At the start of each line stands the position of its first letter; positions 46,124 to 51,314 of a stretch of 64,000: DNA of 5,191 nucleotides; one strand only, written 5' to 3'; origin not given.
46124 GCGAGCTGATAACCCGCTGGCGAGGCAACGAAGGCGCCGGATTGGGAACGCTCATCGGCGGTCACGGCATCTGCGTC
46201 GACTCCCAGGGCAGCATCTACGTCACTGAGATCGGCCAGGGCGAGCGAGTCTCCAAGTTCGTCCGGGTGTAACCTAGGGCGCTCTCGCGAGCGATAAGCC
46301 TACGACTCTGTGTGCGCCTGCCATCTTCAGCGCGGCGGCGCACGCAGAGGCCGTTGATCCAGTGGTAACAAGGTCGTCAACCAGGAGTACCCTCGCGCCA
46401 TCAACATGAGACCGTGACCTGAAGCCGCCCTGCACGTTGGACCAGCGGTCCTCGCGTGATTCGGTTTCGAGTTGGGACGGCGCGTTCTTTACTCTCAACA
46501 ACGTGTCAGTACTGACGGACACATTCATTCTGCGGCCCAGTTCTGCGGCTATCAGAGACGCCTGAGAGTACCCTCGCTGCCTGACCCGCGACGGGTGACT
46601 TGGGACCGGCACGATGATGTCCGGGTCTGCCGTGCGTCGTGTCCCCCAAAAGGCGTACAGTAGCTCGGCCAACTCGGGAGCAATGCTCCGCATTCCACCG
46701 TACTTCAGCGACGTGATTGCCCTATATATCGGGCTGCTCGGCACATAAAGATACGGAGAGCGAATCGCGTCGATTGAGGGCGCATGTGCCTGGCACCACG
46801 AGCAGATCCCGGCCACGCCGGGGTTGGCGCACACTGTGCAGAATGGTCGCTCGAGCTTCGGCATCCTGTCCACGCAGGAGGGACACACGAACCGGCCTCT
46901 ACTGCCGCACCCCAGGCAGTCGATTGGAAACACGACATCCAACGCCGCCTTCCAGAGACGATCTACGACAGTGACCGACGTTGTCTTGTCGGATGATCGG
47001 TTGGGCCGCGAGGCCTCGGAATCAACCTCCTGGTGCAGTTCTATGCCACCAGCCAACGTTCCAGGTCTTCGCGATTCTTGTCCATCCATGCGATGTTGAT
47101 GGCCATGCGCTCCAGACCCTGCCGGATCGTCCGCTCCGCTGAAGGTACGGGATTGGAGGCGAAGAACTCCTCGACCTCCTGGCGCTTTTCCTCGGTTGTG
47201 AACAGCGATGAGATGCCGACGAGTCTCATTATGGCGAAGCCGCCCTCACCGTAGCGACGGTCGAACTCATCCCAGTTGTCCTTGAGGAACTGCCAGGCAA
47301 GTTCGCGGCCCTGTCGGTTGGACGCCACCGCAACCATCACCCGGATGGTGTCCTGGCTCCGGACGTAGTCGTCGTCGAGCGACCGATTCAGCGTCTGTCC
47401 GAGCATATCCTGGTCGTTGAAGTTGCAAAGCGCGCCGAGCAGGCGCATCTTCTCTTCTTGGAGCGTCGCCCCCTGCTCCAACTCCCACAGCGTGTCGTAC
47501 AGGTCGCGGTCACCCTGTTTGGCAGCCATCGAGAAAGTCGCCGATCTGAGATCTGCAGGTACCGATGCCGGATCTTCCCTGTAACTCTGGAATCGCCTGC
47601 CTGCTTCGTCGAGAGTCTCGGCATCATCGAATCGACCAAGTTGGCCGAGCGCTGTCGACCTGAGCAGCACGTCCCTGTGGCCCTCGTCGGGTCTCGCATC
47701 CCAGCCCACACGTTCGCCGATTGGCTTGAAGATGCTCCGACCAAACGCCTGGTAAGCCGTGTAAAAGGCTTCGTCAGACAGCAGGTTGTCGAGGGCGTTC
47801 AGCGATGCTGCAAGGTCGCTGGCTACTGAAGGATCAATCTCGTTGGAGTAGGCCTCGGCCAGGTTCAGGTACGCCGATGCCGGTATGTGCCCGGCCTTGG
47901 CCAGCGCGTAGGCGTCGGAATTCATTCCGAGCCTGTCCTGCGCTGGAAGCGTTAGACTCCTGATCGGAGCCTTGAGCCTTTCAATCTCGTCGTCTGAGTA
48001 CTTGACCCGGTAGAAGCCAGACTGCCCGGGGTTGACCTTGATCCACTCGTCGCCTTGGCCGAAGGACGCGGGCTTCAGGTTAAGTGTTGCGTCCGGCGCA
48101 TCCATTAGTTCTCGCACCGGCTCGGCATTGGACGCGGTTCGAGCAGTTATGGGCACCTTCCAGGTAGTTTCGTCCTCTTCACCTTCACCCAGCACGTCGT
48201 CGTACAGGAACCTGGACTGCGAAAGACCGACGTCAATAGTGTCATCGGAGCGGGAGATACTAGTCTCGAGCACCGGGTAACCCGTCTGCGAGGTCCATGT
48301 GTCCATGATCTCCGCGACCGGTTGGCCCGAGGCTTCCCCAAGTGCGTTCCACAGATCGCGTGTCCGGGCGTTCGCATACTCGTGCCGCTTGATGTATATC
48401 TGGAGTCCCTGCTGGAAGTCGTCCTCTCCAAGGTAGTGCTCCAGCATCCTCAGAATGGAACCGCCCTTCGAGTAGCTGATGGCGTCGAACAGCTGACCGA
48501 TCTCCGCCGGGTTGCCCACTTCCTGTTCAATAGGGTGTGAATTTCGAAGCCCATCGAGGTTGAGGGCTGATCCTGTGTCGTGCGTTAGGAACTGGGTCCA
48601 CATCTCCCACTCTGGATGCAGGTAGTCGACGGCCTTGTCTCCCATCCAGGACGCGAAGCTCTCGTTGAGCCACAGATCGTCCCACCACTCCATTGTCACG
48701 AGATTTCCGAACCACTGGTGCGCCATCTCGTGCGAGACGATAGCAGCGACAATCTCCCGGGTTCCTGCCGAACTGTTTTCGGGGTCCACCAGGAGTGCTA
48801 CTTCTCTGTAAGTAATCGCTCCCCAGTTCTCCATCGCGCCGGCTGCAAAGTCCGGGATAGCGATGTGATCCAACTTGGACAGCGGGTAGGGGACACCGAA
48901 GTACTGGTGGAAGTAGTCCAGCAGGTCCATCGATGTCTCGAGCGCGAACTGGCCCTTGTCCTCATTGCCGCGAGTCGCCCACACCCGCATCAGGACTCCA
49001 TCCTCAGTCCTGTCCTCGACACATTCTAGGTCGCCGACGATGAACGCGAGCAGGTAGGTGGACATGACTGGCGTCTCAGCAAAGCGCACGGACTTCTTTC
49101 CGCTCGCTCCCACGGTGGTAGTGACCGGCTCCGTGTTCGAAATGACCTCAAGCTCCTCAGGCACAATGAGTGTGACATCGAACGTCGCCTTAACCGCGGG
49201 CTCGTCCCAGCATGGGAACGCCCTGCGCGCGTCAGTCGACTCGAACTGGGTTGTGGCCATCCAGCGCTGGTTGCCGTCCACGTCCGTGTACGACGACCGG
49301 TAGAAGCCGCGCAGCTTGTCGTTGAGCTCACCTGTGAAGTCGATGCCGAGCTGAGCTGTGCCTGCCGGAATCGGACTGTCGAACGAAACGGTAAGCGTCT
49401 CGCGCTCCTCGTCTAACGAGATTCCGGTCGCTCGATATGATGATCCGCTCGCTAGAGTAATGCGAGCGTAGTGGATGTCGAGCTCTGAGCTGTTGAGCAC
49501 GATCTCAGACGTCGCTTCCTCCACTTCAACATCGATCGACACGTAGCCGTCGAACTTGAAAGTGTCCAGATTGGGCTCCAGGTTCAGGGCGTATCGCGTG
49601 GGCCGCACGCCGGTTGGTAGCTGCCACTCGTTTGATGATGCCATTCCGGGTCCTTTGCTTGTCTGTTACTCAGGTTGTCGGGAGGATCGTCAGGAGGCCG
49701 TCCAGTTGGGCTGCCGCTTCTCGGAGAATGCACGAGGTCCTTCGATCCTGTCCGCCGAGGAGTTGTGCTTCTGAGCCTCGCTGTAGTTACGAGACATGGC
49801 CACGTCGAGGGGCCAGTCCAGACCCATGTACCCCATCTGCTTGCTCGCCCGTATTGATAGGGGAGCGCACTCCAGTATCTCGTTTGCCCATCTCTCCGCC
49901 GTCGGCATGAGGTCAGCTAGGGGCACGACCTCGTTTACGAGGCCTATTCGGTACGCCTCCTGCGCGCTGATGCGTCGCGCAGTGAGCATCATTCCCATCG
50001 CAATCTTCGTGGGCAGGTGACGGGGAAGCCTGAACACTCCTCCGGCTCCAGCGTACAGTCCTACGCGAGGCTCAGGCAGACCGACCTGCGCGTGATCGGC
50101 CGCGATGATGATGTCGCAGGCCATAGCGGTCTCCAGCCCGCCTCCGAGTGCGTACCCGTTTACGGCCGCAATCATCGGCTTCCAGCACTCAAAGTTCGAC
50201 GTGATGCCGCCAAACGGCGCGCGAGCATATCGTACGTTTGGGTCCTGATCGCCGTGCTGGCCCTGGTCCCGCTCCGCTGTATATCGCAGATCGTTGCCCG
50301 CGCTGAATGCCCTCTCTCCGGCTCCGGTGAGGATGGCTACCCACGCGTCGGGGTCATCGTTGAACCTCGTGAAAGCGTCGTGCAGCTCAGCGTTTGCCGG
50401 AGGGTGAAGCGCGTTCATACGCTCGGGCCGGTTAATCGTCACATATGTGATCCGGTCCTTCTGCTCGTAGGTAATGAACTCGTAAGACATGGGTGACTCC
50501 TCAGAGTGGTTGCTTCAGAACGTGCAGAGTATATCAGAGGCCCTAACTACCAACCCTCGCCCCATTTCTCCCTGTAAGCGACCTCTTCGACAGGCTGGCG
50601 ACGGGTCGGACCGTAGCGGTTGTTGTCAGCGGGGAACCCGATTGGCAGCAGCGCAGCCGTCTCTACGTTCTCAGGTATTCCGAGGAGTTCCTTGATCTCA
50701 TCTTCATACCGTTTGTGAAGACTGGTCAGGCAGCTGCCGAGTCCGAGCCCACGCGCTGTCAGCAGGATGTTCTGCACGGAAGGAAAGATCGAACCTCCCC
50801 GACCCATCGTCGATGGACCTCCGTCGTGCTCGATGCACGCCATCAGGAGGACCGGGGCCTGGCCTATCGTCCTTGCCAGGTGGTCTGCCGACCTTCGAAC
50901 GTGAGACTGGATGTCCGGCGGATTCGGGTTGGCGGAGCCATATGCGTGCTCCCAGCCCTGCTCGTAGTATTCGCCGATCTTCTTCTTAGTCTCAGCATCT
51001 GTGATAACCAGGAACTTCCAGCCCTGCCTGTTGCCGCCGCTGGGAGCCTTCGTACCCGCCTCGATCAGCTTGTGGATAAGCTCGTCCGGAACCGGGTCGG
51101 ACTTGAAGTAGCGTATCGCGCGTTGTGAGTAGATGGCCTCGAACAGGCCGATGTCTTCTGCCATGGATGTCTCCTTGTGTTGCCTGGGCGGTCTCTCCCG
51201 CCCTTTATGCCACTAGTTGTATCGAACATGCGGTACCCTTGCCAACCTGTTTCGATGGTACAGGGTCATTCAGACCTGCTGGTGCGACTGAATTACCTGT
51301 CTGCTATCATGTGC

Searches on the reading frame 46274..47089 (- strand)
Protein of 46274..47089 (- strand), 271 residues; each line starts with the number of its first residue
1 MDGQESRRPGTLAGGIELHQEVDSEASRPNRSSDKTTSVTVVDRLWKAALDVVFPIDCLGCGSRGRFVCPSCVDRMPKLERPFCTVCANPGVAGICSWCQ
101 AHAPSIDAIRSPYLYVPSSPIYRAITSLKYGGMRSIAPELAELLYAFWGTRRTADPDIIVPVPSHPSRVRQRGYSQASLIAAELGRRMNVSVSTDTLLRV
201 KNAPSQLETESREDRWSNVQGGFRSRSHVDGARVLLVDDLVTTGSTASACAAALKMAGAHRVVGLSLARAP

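Call 48: search_protein_families(library=pfam, proteins=[window:46274-47089:-], max_evalue=0.0001)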
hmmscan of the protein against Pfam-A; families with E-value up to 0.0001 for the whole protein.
window:46274-47089:- (271 aa): 2 families
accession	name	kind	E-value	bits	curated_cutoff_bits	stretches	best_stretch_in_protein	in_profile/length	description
PF18912.6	DZR_2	-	5.7e-08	32.9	27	1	49-99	1-55/56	Double zinc ribbon domain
PF00156.33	Pribosyltran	-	5.9e-07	29.4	26.3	1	172-262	39-118/158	Phosphoribosyl transferase domain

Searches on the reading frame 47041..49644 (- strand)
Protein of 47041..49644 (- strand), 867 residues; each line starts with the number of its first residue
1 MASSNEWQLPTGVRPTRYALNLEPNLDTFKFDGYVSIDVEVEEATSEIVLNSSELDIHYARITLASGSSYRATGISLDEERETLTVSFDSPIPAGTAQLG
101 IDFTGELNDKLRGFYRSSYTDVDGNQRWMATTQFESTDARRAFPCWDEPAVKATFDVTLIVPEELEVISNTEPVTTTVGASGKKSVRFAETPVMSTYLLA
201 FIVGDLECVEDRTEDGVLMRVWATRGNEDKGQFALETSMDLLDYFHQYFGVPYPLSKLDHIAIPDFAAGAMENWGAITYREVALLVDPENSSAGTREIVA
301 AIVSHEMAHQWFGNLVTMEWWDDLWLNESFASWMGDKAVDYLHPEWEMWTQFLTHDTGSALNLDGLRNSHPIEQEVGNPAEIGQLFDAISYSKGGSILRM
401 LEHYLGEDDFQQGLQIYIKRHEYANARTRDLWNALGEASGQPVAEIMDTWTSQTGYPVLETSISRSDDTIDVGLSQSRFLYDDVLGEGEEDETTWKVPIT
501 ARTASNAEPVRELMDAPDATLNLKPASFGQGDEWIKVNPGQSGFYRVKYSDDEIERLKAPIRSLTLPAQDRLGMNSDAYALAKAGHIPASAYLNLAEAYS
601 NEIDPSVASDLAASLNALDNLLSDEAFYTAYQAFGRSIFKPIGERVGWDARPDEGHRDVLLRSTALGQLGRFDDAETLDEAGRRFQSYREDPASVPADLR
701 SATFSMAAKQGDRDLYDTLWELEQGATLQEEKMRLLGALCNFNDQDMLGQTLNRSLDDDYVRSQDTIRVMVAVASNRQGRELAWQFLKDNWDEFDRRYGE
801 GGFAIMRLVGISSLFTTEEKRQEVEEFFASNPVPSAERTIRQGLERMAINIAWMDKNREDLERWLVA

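Call 48: search_protein_families(library=pfam, proteins=[window:47041-49644:-], max_evalue=0.0001)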
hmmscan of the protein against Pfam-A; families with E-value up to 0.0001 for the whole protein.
window:47041-49644:- (867 aa): 3 families
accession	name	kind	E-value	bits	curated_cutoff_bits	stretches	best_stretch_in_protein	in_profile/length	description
PF01433.26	Peptidase_M1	-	1.2e-88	296.8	27.7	1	233-450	1-218/218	Peptidase family M1 domain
PF11838.14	ERAP1_C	-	1.2e-87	294.8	38.2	1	534-847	1-316/318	ERAP1-like C-terminal domain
PF17900.6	Peptidase_M1_N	-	1.2e-53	182.4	25.8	1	15-198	2-186/186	Peptidase M1 N-terminal domain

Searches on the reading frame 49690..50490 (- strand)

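Call 49: search_protein_families(library=pfam, proteins=[window:49690-50490:-], max_evalue=0.0001)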
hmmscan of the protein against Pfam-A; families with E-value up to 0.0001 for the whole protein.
window:49690-50490:- (266 aa): 2 families
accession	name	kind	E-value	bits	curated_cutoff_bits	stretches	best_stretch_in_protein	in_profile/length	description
PF00378.25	ECH_1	-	3.9e-63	213.6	27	1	10-264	2-249/251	Enoyl-CoA hydratase/isomerase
PF16113.10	ECH_2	-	1.1e-34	120.9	27.2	1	16-195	3-178/335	Enoyl-CoA hydratase/isomerase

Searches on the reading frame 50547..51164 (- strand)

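Call 49: search_protein_families(library=pfam, proteins=[window:50547-51164:-], max_evalue=0.0001)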
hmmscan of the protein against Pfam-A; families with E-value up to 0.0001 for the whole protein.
window:50547-51164:- (205 aa): 2 families
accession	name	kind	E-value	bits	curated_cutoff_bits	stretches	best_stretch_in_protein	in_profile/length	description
PF00881.29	Nitroreductase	-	3.9e-27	95.9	23.5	1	13-176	3-166/167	Nitroreductase family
PF14512.11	TM1586_NiRdase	-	3.2e-06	27.4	27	0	23-58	154-188/215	Putative TM nitroreductase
